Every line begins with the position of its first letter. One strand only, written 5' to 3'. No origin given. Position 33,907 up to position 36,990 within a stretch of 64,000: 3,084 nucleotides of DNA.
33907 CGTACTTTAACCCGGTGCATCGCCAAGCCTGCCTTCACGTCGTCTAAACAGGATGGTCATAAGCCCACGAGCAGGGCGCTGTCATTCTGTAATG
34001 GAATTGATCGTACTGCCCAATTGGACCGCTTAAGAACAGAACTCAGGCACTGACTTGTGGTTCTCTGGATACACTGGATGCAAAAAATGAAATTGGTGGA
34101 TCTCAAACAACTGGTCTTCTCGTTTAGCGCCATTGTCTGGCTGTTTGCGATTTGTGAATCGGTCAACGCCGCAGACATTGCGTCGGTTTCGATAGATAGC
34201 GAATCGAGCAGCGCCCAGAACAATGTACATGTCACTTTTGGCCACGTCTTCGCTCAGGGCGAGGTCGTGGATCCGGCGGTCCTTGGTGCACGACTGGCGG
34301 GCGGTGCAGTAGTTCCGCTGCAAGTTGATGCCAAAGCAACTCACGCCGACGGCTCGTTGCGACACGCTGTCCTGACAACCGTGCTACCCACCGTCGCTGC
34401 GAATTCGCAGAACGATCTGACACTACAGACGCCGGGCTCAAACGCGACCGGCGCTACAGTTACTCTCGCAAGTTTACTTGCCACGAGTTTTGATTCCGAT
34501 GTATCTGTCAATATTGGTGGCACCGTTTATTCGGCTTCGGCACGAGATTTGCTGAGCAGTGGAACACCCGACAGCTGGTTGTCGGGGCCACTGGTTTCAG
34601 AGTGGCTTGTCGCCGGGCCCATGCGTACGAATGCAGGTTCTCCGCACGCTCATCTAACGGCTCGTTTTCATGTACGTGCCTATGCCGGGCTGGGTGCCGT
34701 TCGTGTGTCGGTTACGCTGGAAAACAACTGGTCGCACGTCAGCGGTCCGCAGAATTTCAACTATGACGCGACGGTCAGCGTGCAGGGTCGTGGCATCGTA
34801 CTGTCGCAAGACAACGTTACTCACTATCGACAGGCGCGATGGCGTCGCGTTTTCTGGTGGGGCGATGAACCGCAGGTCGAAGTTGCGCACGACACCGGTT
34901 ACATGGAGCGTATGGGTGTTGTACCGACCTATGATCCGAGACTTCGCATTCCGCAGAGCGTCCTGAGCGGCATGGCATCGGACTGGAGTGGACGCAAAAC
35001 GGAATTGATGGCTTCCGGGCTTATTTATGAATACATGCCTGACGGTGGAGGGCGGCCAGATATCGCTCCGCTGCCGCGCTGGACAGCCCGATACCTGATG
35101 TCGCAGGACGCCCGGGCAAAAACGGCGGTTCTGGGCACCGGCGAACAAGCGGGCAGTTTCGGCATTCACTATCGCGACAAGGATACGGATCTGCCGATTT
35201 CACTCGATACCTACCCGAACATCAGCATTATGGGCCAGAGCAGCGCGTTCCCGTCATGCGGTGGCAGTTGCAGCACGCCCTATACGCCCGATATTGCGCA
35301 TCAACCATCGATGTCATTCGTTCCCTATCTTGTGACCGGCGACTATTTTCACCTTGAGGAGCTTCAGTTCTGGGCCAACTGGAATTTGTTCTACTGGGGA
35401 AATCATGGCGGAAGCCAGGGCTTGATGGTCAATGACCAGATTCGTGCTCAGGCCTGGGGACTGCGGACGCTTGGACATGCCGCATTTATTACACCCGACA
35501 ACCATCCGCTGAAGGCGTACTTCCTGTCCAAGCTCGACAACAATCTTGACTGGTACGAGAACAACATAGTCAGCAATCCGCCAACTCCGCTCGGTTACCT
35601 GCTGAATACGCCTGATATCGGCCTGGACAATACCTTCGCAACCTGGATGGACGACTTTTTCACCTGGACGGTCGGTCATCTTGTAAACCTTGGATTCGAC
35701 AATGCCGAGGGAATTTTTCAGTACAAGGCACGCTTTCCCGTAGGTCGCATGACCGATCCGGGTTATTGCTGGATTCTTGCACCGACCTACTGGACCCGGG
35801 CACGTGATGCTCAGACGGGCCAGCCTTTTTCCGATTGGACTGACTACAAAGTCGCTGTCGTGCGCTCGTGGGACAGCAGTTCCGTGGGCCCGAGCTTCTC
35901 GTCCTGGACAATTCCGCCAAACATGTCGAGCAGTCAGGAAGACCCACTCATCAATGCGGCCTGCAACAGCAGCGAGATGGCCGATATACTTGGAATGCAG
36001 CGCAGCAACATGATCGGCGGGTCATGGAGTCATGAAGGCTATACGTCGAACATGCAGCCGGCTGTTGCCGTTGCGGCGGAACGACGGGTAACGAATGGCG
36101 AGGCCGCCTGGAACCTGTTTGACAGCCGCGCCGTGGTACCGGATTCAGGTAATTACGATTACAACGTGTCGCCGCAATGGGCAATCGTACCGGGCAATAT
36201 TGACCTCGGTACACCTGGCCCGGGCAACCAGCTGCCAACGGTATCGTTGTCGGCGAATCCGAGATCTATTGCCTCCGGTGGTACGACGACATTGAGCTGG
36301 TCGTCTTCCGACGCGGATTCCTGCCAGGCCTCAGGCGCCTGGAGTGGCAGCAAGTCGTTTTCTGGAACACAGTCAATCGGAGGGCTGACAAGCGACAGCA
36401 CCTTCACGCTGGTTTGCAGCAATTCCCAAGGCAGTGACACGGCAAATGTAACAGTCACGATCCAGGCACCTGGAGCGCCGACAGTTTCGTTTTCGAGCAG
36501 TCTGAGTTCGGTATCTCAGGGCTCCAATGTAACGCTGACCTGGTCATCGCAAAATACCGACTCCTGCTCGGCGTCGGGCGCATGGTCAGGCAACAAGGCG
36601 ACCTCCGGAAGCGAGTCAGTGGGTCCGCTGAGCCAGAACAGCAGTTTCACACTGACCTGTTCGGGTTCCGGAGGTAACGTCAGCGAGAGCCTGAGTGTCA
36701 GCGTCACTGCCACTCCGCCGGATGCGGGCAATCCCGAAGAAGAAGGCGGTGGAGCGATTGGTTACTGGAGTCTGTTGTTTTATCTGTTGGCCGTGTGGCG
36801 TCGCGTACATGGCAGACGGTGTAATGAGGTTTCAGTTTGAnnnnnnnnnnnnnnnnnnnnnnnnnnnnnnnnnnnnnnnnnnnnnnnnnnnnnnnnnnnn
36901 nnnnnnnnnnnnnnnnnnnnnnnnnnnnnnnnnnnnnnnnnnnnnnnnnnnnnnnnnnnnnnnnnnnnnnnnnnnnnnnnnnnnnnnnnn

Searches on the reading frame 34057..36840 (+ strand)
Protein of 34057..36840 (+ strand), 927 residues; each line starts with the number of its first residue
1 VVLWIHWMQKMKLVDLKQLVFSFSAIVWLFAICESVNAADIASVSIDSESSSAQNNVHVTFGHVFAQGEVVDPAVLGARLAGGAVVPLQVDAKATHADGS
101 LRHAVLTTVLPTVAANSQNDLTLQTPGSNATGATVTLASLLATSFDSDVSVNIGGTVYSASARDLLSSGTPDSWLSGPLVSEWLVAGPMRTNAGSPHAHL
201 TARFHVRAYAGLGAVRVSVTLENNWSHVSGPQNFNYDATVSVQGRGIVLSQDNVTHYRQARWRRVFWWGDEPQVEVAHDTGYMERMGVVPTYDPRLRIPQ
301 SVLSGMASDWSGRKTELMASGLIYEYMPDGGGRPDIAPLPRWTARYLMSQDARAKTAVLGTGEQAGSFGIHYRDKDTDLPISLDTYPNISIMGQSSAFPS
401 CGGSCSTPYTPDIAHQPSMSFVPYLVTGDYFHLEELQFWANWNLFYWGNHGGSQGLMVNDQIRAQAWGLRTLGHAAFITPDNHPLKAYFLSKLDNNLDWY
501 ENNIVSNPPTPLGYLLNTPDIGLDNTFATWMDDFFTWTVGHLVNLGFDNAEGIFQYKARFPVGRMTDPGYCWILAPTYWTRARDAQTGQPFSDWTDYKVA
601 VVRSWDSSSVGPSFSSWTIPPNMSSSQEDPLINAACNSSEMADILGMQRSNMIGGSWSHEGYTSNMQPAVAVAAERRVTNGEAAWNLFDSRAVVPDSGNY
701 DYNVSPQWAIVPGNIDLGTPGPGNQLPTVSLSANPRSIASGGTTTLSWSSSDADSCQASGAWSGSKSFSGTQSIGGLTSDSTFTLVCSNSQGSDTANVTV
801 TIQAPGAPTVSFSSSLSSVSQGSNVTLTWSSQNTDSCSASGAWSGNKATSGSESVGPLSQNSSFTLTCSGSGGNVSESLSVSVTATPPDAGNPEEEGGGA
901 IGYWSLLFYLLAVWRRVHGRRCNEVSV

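Call 6: search_protein_families(library=pfam, proteins=[window:34057-36840:+], max_evalue=0.001)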
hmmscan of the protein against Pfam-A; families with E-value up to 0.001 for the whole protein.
window:34057-36840:+ (927 aa): 1 family
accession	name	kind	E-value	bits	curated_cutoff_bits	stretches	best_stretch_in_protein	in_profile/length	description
PF19501.5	PcRGLX_1st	-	0.00094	19.4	22.1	0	54-108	14-68/83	PcRGLX-like N-terminal RIFT barrel domain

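Call 7: search_protein_families(library=ncbifam, proteins=[window:34057-36840:+], max_evalue=0.001)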
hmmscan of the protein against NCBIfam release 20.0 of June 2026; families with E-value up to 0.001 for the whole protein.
window:34057-36840:+ (927 aa): 1 family
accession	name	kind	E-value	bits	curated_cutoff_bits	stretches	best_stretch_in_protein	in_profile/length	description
NF038111.1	rhom_dep_M36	equivalog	2.7e-05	21.8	1700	1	809-916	1203-1313/1315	rhombosortase-dependent M36 family metallopeptidase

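Call 15: find_homologous_proteins(query=window:34087-36840:+, max_evalue=0.00001)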
Query window:34087-36840:+ (917 aa): 1408 proteins with E <= 0.00001 among 8000 candidates; the best 120 are listed.
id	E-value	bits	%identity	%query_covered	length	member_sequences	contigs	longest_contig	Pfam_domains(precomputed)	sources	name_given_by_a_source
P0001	0.0e+0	2108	100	100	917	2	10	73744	-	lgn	-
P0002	0.0e+0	1709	81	98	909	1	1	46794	-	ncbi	-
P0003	0.0e+0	1494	68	100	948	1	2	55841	-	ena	-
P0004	0.0e+0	1477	75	91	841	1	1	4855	-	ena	-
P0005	0.0e+0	1471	70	97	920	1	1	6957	-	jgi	jgi:hypothetical protein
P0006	0.0e+0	1441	69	99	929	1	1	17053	-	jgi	-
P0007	0.0e+0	1354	67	94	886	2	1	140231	-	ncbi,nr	ncbi:MAG: hypothetical protein QNJ14_09290 [Woeseiaceae bacterium]|nr:hypothetical protein [Woeseiac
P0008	0.0e+0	1329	64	98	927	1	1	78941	-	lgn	-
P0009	0.0e+0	1280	63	95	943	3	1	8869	-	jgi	jgi:hypothetical protein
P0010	0.0e+0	1250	60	99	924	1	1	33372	-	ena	-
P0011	0.0e+0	1229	59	98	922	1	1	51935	-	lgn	-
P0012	0.0e+0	1104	49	93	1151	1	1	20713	-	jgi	jgi:hypothetical protein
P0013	0.0e+0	1094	59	86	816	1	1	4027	-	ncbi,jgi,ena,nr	ncbi:MAG: hypothetical protein OET44_19845 [Gammaproteobacteria bacterium]|nr:hypothetical protein [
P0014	0.0e+0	1016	61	76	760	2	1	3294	-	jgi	-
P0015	2.3e-298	1010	58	74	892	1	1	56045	-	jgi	jgi:hypothetical protein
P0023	1.3e-278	945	49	93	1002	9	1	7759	PF19501.6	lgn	-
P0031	8.0e-246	837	40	94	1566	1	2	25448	PF19501.6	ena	-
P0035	1.2e-232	793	51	76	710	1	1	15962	PF19501.6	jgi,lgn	jgi:hypothetical protein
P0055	7.3e-206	704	40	74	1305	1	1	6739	PF19501.6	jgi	jgi:hypothetical protein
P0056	1.4e-203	697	49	74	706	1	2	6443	PF19501.6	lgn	-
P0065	1.4e-191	657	45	73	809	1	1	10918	PF19501.6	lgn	-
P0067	7.4e-190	651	46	74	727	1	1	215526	PF19501.6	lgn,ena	-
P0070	4.9e-186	639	45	74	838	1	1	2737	PF19501.6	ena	-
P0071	1.9e-185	637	46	73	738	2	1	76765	PF19501.6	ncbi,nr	ncbi:MAG TPA: hypothetical protein VJ654_10635 [Noviherbaspirillum sp.]|nr:hypothetical protein [Nov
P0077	1.4e-183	631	46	74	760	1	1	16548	PF19501.6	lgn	-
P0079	1.3e-182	627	44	74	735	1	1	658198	PF19501.6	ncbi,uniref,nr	ncbi:hypothetical protein [Ideonella sp. BN130291]|uniref:RIFT barrel domain-containing protein n=1 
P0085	1.4e-180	621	43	85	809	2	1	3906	PF19501.6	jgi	jgi:hypothetical protein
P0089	2.3e-179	617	45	73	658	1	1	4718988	PF19501.6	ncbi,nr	ncbi:hypothetical protein FAY22_14210 [Noviherbaspirillum sp. UKPF54]|nr:hypothetical protein FAY22_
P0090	2.3e-179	617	43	74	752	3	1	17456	PF19501.6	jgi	jgi:hypothetical protein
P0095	2.2e-178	613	44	74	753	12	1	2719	PF19501.6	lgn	-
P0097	5.3e-178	612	44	74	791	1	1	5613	PF19501.6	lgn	-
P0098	8.8e-178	611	47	72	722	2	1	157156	PF19501.6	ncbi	-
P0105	2.1e-176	607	44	74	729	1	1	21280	PF19501.6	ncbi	-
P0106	2.4e-176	607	45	74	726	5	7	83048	PF19501.6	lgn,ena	-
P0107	3.0e-176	606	44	74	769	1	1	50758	PF19501.6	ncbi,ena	-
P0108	6.1e-176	605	44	73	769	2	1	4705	PF19501.6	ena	-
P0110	7.1e-176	605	45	73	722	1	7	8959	PF19501.6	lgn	-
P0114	1.6e-174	601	43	74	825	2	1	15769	PF19501.6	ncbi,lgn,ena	-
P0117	2.9e-174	600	45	73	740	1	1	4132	PF19501.6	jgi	jgi:hypothetical protein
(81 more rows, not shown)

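Call 17: find_related_loci(query=A1, collection=genome_contigs, flank=6000)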
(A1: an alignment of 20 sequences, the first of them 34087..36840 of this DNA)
Query A1 (917 aa) in genome_contigs; peptide patterns used: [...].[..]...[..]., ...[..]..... (x = any residue, [..] = any of these).
557 stretches matched a pattern; 373 encode a relative of the query (tblastn E <= 1e-3); the best 80 are kept; 80 distinct loci.
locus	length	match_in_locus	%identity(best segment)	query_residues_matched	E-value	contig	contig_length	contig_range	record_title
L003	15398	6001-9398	81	1-906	0e+0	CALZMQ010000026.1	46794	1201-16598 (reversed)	MAG: uncultured Woeseiaceae bacterium isolate FO_M_Gamma_097 genome assembly, contig: scaffold_408, whole genome shotgun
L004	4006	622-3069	59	6-912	0e+0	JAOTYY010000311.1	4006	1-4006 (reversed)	MAG: Gammaproteobacteria bacterium isolate 21_Jan_SF_Bin59 21_Jan_SF_Bin59_scaffold_27594_c1, whole genome shotgun seque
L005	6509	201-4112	40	5-878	0e+0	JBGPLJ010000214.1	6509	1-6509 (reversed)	MAG: Steroidobacteraceae bacterium isolate OBJ_0618_7090110_265 k141_5031833_length_6509_cov_11.5710, whole genome shotg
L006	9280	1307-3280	48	34-702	0e+0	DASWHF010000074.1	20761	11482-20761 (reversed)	MAG TPA_asm: Acidiferrobacterales bacterium isolate SMAG_U2835 k141_118227, whole genome shotgun sequence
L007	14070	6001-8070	46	31-702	0e+0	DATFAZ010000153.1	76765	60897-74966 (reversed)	MAG TPA_asm: Noviherbaspirillum sp. isolate SMAG_U8515 k141_147220, whole genome shotgun sequence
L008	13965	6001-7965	46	34-702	0e+0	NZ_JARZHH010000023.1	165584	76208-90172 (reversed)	Polyangium sp. 6x1 NODE_23_length_165584_cov_21.204712, whole genome shotgun sequence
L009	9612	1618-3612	45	29-702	0e+0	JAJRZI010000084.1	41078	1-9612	MAG: Gammaproteobacteria bacterium isolate Dive96_bin4.167 k141_1656298, whole genome shotgun sequence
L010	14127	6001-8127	44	28-712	0e+0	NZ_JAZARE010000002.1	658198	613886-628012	Ideonella sp. BN130291 contig2, whole genome shotgun sequence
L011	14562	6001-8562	39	11-876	0e+0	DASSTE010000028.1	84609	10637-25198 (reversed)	MAG TPA_asm: Gammaproteobacteria bacterium isolate SMAG_U533 k141_799255, whole genome shotgun sequence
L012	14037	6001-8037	44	31-704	0e+0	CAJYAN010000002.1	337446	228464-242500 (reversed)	MAG TPA_asm: uncultured Gammaproteobacteria bacterium isolate SRR5242447_bin.8_MetaBAT_v2.12.1_MAG genome assembly, cont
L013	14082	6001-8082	43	31-751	0e+0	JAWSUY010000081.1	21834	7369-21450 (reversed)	MAG: Agarilytica sp. isolate BHT04_PHB_gam1 A6P3HB_contig_2687, whole genome shotgun sequence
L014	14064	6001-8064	44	31-702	0e+0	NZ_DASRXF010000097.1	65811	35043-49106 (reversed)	MAG: Noviherbaspirillum sp. isolate SMAG_U12057 k141_31652, whole genome shotgun sequence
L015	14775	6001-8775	42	30-899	0e+0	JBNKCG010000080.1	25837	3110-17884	MAG: Gammaproteobacteria bacterium isolate F1F2.bin.30.orig k141_1313061, whole genome shotgun sequence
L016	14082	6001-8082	44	31-701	0e+0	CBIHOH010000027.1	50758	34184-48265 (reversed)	MAG TPA_asm: uncultured Rhizobacter sp. isolate SRR18156188_binner12_Refined_6 genome assembly, contig: ERZ27336841.198,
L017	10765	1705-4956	41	16-873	0e+0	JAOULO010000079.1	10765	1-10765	MAG: Gammaproteobacteria bacterium isolate 8_1_Jan_SF_Bin82 8_1_Jan_SF_Bin82_scaffold_3301_c1, whole genome shotgun sequ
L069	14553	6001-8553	37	7-873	5e-167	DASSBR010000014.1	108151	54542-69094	MAG TPA_asm: Gammaproteobacteria bacterium isolate SMAG_U900 k141_940621, whole genome shotgun sequence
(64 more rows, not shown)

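Call 24: find_related_loci(query=A1, collection=metagenome_contigs, flank=4000)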
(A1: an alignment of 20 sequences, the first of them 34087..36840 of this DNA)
Query A1 (917 aa) in metagenome_contigs; peptide patterns used: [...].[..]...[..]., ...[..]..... (x = any residue, [..] = any of these).
575 stretches matched a pattern; 393 encode a relative of the query (tblastn E <= 1e-3); the best 80 are kept; 80 distinct loci.
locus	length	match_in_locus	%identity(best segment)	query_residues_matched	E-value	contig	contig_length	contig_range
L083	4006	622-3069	59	6-912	0e+0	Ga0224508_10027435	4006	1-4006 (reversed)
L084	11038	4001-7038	66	19-901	0e+0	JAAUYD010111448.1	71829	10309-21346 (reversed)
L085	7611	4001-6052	50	23-706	0e+0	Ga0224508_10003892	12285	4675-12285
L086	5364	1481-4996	43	15-884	0e+0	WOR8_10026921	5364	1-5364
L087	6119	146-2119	48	34-702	0e+0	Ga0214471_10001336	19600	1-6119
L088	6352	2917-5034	43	2-702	0e+0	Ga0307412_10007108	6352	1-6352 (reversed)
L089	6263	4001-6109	43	28-710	0e+0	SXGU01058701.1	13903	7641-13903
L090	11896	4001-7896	44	19-901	0e+0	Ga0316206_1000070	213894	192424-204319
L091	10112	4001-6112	42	4-722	0e+0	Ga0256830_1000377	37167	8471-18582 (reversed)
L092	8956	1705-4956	41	16-873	0e+0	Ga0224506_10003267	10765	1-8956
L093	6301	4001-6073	43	31-702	0e+0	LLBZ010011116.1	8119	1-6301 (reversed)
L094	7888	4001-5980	46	28-702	0e+0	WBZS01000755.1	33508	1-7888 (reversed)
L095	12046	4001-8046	40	1-891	3e-180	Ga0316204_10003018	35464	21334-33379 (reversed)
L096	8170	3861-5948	44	31-702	2e-178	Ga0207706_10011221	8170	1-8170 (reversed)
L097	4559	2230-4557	42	34-876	0e+0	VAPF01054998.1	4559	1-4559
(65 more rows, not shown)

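Call 33: find_encoding_contigs(protein=P0003, flank=7000, max_places=1)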
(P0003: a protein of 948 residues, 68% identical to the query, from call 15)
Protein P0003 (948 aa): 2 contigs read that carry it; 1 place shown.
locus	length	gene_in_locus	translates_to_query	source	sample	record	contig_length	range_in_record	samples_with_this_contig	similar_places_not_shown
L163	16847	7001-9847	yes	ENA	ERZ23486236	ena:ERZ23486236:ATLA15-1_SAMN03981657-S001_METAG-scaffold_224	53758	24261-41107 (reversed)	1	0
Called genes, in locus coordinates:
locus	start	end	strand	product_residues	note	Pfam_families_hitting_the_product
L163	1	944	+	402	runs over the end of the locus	PF13579:Glyco_trans_4_4, PF13439:Glyco_transf_4, PF00534:Glycos_transf_1, PF13692:Glyco_trans_1_4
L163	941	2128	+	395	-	PF13439:Glyco_transf_4, PF13579:Glyco_trans_4_4, PF00534:Glycos_transf_1, PF13692:Glyco_trans_1_4, PF13524:Glyco_trans_1_2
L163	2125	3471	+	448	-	PF19358:DUF5935, PF04932:Wzy_C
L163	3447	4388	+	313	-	PF01522:Polysacc_deac_1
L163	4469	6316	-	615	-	PF13522:GATase_6 (faint), PF13537:GATase_7, PF00733:Asn_synthase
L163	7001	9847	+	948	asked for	-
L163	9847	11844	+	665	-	-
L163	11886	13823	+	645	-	-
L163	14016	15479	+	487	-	PF01943:Polysacc_synt, PF13440:Polysacc_synt_3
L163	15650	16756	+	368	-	PF13229:Beta_helix (weak)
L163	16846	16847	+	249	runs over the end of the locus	PF13431:TPR_17 (faint), PF07719:TPR_2 (faint), PF13432:TPR_16 (faint), PF13414:TPR_11 (weak)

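Call 34: find_encoding_contigs(protein=P0007, flank=7000, max_places=1)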
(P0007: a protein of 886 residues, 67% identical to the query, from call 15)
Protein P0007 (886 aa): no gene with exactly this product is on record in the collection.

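Call 35: find_encoding_contigs(protein=P0008, flank=7000, max_places=1)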
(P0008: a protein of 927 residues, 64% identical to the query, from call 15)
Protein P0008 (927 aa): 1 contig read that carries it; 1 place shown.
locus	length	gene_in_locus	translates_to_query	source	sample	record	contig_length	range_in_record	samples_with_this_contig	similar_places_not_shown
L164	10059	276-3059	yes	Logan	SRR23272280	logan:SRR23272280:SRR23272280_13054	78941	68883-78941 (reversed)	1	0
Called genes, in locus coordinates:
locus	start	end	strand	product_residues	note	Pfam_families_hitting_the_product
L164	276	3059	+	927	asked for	-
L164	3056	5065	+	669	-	PF13229:Beta_helix (faint)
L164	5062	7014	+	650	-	-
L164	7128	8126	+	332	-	PF13621:Cupin_8 (weak)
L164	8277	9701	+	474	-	PF01943:Polysacc_synt, PF13440:Polysacc_synt_3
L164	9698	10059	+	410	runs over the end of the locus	PF02786:CPSase_L_D2 (faint)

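Call 36: find_encoding_contigs(protein=P0010, flank=7000, max_places=1)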
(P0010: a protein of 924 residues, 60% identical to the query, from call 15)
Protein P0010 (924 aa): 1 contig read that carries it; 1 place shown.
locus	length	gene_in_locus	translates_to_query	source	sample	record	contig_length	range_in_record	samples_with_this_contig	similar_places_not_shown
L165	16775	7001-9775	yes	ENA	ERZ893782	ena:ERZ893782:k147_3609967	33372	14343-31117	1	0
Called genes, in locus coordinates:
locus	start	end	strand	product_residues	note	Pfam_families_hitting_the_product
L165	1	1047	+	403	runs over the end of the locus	PF13579:Glyco_trans_4_4, PF13439:Glyco_transf_4, PF00534:Glycos_transf_1, PF13692:Glyco_trans_1_4, PF13524:Glyco_trans_1_2 (weak)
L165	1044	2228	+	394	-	PF13439:Glyco_transf_4, PF13579:Glyco_trans_4_4, PF00534:Glycos_transf_1, PF13692:Glyco_trans_1_4, PF13524:Glyco_trans_1_2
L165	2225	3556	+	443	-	PF19358:DUF5935, PF04932:Wzy_C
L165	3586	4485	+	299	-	PF01522:Polysacc_deac_1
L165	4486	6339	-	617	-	PF13537:GATase_7, PF00733:Asn_synthase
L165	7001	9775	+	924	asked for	-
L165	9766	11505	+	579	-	PF13229:Beta_helix (weak)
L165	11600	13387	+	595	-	-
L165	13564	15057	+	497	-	PF01943:Polysacc_synt, PF13440:Polysacc_synt_3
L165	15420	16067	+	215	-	PF13431:TPR_17 (faint), PF13414:TPR_11 (faint)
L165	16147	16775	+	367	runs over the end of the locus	PF00535:Glycos_transf_2, PF13641:Glyco_tranf_2_3 (weak)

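Call 37: find_encoding_contigs(protein=P0011, flank=7000, max_places=1)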
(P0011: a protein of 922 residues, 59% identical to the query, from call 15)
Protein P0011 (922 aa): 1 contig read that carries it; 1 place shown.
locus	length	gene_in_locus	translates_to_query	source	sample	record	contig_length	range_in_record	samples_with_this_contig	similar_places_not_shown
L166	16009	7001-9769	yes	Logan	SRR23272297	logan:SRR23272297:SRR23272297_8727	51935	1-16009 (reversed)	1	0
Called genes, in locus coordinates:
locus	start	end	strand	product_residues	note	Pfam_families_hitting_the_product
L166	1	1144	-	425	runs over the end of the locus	PF00733:Asn_synthase, PF02540:NAD_synthase, PF03054:tRNA_Me_trans (weak), PF06508:QueC (weak)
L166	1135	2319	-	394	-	PF00155:Aminotran_1_2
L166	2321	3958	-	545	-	PF00501:AMP-binding, PF13193:AMP-binding_C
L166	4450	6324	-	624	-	PF13537:GATase_7 (weak), PF00733:Asn_synthase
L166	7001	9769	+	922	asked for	-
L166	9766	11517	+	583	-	-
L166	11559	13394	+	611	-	-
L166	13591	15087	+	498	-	PF01943:Polysacc_synt, PF13440:Polysacc_synt_3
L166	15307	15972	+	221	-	PF13431:TPR_17 (faint)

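Call 38: find_encoding_contigs(protein=P0006, flank=7000, max_places=1)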
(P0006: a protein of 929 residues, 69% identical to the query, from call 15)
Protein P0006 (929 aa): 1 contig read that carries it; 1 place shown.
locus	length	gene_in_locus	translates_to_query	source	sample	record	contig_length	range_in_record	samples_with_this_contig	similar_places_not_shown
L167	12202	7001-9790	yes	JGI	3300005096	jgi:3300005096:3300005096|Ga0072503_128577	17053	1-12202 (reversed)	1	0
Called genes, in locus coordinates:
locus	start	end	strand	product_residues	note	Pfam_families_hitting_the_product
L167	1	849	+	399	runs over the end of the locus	PF13439:Glyco_transf_4, PF13579:Glyco_trans_4_4, PF20706:GT4-conflict (weak), PF00534:Glycos_transf_1, PF13692:Glyco_trans_1_4, PF13524:Glyco_trans_1_2 (weak)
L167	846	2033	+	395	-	PF13439:Glyco_transf_4, PF13579:Glyco_trans_4_4, PF00534:Glycos_transf_1, PF13692:Glyco_trans_1_4, PF13524:Glyco_trans_1_2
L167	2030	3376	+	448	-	PF19358:DUF5935, PF04932:Wzy_C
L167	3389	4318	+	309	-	PF01522:Polysacc_deac_1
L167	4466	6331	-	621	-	PF13537:GATase_7, PF00733:Asn_synthase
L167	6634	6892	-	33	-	-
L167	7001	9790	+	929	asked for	-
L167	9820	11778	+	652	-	-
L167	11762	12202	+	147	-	?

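Call 46: search_solved_structures(query=A1, max_evalue=1)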
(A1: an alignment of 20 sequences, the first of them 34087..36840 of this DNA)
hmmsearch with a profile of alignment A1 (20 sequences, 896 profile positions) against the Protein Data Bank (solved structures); distinct sequences matched with E-value up to 1: 0.
